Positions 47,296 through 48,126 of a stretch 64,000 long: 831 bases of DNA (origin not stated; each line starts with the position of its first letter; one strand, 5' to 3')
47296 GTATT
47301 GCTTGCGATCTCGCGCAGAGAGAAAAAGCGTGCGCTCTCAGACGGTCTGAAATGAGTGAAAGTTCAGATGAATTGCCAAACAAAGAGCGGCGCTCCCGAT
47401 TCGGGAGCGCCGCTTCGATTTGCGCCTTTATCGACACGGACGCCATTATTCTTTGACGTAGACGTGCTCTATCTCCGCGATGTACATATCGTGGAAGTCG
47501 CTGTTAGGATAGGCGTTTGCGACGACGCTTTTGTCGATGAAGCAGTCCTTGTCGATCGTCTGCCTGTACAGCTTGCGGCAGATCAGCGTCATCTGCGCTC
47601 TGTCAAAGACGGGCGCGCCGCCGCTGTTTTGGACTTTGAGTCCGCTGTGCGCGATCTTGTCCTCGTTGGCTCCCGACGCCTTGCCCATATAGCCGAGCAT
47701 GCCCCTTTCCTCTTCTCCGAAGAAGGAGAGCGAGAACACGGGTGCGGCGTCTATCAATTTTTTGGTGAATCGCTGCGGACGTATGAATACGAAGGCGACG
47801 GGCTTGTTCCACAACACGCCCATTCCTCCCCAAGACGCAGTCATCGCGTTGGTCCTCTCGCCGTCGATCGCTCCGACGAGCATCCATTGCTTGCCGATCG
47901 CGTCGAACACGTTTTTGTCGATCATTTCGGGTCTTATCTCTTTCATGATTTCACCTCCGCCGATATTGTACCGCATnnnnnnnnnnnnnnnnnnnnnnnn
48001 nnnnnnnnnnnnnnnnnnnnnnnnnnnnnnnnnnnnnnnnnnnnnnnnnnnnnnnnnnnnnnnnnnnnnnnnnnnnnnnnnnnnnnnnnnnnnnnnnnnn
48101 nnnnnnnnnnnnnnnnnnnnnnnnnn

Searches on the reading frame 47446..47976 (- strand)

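Call 41: search_protein_families(library=pfam, proteins=[window:47446-47976:-], max_evalue=0.00001)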
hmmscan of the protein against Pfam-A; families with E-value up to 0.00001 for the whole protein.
window:47446-47976:- (176 aa): 1 family
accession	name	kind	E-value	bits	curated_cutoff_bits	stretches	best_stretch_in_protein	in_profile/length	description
PF01613.24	Flavin_Reduct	-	3.3e-12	47.2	27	1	28-176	5-135/153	Flavin reductase like domain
